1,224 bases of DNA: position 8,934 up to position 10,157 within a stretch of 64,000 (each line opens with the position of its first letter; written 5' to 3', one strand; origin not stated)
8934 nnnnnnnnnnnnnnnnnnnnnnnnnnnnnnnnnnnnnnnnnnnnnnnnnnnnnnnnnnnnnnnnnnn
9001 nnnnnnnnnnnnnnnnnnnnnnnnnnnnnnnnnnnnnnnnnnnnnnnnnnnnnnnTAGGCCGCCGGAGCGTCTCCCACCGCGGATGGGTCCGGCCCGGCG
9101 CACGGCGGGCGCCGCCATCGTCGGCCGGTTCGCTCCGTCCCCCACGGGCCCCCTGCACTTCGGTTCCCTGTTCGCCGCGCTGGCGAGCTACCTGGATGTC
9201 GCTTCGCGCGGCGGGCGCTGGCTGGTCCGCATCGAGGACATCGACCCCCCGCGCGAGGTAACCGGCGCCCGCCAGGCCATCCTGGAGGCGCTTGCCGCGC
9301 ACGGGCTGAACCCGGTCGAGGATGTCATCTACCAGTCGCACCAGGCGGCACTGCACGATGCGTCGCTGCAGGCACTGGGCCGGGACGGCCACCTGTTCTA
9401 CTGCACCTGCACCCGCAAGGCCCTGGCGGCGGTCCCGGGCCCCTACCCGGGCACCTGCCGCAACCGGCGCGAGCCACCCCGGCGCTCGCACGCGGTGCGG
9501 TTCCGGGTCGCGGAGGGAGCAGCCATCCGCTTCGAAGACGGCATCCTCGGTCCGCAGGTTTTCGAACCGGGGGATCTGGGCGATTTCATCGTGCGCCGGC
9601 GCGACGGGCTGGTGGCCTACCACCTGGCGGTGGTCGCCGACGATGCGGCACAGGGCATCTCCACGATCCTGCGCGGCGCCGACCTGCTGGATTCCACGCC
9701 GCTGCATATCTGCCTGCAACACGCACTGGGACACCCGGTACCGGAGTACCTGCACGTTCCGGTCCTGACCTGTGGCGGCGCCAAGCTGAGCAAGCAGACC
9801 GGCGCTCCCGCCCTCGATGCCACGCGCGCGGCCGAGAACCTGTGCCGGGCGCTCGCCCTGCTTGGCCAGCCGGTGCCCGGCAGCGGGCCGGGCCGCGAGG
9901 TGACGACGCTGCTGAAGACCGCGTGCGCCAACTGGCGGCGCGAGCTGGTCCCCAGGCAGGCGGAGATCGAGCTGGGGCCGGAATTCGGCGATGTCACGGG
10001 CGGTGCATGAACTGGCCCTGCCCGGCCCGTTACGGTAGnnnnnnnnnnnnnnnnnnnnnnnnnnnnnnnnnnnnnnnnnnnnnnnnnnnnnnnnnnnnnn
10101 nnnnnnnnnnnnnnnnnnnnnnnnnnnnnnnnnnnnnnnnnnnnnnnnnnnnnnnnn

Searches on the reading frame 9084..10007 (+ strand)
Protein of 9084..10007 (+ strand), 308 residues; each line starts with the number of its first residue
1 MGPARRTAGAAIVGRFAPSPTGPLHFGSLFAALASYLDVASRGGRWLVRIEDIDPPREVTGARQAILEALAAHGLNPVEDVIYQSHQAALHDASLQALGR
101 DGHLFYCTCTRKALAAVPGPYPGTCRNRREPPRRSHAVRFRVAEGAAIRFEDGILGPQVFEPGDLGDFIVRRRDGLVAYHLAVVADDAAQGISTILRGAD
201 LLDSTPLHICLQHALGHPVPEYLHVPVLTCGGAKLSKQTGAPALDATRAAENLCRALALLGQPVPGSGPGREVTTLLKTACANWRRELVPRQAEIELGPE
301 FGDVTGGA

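Call 6: search_protein_families(library=pfam, proteins=[window:9084-10007:+], max_evalue=0.01)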
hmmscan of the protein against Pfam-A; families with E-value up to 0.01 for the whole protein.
window:9084-10007:+ (308 aa): 1 family
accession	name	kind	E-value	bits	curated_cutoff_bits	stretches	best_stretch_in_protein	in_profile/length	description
PF00749.27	tRNA-synt_1c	-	9.6e-37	127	23.4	2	12-114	2-104/314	tRNA synthetases class I (E and Q), catalytic domain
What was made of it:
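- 9084..10010 (+): gluQ (glutamyl-Q tRNA(Asp) synthetase), the upstream neighbour. In Pseudomonas, cbrX-cbrA lie between this gene and cbrB. Pfam tRNA-synt_1c (call 6).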

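Call 27: list_cluster_members(proteins=[P0001, P0002, P0004, P0005, window:9084-10007:+, window:14380-15186:+])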
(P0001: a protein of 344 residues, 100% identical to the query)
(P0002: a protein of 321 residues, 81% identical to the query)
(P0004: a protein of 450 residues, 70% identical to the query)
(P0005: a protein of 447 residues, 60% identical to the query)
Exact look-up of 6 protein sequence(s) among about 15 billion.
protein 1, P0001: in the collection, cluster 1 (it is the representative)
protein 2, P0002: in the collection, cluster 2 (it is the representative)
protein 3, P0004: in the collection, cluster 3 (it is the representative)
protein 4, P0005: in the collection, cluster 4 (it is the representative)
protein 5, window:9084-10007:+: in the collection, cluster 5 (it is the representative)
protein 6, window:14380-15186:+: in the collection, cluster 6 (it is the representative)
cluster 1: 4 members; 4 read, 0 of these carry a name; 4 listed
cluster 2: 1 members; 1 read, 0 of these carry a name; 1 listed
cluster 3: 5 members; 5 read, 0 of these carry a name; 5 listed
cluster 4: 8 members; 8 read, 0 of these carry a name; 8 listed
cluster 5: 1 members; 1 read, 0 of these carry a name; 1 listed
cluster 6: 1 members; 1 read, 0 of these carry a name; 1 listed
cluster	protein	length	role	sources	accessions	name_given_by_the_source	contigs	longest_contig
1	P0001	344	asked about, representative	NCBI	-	-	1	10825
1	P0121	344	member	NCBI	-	-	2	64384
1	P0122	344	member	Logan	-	-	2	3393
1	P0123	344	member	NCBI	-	-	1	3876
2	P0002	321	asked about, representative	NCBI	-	-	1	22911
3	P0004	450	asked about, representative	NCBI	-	-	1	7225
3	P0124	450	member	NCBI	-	-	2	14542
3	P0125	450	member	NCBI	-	-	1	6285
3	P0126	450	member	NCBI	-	-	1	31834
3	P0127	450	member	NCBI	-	-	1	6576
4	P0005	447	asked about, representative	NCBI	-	-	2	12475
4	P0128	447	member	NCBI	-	-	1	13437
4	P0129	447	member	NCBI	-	-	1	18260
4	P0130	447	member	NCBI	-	-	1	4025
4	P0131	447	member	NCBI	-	-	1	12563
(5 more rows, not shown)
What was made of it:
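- The reading frame is intact in at least six contigs (call 27).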
